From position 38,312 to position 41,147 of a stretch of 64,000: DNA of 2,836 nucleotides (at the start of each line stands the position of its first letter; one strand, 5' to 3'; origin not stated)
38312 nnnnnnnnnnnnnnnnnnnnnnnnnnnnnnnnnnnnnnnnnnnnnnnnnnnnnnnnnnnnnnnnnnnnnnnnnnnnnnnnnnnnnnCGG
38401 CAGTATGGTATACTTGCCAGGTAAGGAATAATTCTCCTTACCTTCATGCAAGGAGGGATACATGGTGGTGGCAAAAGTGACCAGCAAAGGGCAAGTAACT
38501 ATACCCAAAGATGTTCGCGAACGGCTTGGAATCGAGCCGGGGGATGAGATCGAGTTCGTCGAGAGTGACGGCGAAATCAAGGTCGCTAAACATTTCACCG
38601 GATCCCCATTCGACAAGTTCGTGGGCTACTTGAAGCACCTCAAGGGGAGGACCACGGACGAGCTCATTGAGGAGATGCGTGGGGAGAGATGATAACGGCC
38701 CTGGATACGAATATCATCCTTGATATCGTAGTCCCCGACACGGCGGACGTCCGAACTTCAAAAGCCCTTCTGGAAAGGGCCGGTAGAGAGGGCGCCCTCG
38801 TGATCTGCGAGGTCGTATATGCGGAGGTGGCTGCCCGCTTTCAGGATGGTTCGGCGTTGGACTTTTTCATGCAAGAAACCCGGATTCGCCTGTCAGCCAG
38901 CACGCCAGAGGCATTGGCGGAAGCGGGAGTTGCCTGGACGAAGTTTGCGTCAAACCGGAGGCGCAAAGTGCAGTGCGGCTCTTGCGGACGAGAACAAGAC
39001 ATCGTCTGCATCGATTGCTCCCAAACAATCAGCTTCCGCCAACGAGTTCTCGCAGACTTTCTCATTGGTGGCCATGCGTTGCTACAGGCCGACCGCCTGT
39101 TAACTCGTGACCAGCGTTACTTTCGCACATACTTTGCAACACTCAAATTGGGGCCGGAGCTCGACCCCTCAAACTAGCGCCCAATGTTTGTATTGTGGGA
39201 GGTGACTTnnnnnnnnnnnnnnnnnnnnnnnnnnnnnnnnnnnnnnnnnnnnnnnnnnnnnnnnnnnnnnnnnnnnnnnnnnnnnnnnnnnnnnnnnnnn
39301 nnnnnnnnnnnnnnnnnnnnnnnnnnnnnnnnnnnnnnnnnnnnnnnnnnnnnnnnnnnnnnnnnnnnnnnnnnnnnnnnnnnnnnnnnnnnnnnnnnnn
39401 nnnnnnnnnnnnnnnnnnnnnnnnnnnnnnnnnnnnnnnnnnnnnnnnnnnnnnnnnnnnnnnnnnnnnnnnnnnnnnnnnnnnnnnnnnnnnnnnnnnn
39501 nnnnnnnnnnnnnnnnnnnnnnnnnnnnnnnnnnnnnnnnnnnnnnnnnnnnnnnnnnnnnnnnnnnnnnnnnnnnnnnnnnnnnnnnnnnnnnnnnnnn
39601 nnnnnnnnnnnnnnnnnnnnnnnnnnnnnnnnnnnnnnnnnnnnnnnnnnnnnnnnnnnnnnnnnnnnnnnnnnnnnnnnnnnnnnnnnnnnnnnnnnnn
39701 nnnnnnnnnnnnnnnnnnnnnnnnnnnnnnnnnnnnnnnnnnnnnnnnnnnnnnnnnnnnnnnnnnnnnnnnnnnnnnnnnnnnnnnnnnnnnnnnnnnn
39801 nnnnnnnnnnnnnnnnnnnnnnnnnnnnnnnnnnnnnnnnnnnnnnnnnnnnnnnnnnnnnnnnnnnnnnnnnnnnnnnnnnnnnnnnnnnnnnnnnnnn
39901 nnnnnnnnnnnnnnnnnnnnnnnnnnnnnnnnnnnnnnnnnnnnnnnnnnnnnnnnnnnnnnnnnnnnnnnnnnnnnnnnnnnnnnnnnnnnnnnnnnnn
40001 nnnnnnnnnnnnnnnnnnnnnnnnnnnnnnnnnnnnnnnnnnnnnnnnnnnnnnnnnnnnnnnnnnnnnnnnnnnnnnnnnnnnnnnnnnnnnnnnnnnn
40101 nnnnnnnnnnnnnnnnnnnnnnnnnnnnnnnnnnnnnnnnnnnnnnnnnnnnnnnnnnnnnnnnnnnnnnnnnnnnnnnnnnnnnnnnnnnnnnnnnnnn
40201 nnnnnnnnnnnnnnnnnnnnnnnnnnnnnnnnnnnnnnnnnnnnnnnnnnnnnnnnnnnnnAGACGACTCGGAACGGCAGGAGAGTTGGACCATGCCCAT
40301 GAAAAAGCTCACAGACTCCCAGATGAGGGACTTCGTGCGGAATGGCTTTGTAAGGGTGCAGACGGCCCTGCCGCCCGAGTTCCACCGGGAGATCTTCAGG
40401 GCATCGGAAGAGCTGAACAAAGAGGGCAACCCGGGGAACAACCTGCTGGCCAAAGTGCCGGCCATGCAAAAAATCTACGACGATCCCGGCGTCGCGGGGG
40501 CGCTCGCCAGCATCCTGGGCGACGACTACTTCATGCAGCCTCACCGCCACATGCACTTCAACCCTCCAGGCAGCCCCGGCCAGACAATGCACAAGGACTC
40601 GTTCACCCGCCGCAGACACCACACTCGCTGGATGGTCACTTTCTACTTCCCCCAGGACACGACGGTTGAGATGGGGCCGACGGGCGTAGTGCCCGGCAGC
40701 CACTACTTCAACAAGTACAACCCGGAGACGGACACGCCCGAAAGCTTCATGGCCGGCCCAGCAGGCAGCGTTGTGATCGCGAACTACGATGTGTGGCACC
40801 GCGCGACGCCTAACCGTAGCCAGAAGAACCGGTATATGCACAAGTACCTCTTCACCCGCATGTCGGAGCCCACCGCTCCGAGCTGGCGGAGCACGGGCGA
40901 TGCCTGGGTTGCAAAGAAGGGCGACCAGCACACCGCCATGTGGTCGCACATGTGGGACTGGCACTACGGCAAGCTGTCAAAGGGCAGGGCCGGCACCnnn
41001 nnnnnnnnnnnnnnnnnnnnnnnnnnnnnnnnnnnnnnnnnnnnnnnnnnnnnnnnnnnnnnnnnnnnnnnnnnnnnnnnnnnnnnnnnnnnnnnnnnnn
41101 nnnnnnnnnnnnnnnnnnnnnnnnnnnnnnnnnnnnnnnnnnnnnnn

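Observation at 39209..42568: Leaderless NHL propeller, PhyH-dioxygenase/HEAT fusion and CBM9/DOMON-like protein form a tight three-gene unit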

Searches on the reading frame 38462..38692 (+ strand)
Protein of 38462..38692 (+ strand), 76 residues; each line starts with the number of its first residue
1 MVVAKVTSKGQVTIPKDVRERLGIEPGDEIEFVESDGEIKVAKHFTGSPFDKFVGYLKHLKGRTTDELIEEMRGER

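Call 58: search_protein_families(library=pfam, proteins=[window:38462-38692:+], max_evalue=0.001)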
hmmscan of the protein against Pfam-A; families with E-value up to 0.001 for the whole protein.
window:38462-38692:+ (76 aa): 2 families
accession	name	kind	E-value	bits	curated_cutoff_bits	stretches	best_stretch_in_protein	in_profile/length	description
PF04014.23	MazE_antitoxin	-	7.5e-16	58.3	24.7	1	3-43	1-42/48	Antidote-toxin recognition MazE, bacterial antitoxin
PF15937.10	PrlF_antitoxin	-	2e-05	25.1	32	1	4-48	2-47/99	prlF antitoxin for toxin YhaV_toxin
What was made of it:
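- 38462..39177 (+): VapBC-type toxin-antitoxin pair: MazE/AbrB-like antitoxin 38462-38692 and PIN toxin 38689-39177. It lies 31 nt upstream of NHL and is compositionally foreign. Pfam MazE_antitoxin 7.5e-16 (call 58).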

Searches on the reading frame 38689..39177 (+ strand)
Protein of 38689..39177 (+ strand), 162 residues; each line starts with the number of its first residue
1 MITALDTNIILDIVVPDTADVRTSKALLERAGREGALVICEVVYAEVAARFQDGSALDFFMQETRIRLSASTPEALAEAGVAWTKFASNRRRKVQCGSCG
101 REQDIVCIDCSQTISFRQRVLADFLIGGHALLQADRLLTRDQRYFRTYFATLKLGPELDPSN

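Call 4: search_protein_families(library=pfam, proteins=[window:38689-39177:+], max_evalue=0.01)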
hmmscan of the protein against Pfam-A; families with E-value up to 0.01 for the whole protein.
window:38689-39177:+ (162 aa): 1 family
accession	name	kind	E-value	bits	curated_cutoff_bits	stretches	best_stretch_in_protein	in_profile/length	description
PF01850.27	PIN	-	1.5e-07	32.5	23.6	1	5-148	3-118/120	PIN domain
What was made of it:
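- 38462..39177 (+): Pfam PIN 1.5e-7 (call 4).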

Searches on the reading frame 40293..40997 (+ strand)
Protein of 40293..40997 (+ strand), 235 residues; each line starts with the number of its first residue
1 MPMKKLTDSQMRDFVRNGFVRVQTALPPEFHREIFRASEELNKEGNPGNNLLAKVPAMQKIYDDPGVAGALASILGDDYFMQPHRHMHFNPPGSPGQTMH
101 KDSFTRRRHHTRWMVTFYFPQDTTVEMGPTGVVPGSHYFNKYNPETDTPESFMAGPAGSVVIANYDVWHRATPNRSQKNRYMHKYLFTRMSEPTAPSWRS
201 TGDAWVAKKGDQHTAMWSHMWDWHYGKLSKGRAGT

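Call 64: search_solved_structures(query=A7, max_evalue=1, show_alignments=3)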
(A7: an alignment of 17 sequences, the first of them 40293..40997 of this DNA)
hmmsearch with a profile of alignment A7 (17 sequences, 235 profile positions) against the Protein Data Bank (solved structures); distinct sequences matched with E-value up to 1: 27.
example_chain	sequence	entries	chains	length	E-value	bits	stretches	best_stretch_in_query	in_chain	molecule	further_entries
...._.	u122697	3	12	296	2.3e-05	26.8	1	44-181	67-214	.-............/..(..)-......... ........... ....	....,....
7eyu_B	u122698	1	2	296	2.4e-05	26.8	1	44-181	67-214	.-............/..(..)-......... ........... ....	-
7eyw_C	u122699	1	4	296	2.5e-05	26.7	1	44-181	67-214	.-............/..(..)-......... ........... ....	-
7fcb_C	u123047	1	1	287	3.5e-05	26.2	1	61-181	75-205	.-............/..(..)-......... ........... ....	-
8zyb_E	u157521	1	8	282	0.0015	20.8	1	79-178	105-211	DhiD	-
6s0u_A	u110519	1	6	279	0.0062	18.8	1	63-183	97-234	Kanamycin B dioxygenase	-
6s0r_A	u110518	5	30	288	0.0063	18.8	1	63-183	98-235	Kanamycin B dioxygenase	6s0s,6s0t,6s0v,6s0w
7cl2_A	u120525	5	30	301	0.0068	18.7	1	63-182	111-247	Kanamycin B dioxygenase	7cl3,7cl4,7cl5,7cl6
2opw_A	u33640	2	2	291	0.008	18.5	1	129-187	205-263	PHYHD1 protein | Phytanoyl-CoA dioxygenase domain-containing protein 1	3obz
7de0_B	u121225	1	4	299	0.0089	18.3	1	115-188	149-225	FtmOx1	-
9les_A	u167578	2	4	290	0.012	18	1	115-178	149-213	Verruculogen synthase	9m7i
9ler_A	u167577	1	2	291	0.012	17.9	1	115-178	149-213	Verruculogen synthase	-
6oxj_A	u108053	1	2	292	0.013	17.8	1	116-178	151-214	Verruculogen synthase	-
7etl_A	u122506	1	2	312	0.013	17.8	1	116-178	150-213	Verruculogen synthase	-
7etk_A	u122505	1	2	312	0.013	17.7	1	116-178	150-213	Verruculogen synthase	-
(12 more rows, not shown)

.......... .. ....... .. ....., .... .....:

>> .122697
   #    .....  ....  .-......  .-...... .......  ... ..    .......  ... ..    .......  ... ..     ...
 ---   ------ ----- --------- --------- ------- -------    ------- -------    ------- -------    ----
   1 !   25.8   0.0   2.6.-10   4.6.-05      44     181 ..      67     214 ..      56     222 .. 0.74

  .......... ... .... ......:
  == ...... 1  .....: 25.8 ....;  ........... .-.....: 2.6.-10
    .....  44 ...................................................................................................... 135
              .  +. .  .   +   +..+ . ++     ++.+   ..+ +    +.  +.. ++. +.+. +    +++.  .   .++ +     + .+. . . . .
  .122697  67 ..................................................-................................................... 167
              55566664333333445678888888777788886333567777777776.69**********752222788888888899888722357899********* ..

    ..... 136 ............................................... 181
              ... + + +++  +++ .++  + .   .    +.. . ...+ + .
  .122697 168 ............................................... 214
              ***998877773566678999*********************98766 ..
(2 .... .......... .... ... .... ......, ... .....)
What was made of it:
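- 40293..41705 (+): PhyH-type Fe(II)/2-oxoglutarate oxygenase (about residues 1-235) fused to about 6-7 HEAT/PBS-lyase-type repeats (about residues 240-455). It ends in a conserved C-terminal tail. A profile of the N-terminal domain hits SptF, KanJ, PHYHD1 and FtmOx1 (call 64).
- On PhyH (PF05721) Fe(II)/2OG oxygenase: They align with the triad region of SptF (call 64).
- Closest known: PhyH/PAHX family of Fe. Same: A profile of the catalytic domain matches SptF, KanJ, PHYHD1 and FtmOx1 (call 64).
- The catalytic domain's nearest solved relatives (SptF, KanJ, PHYHD1, FtmOx1) all act on small molecules (call 64).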
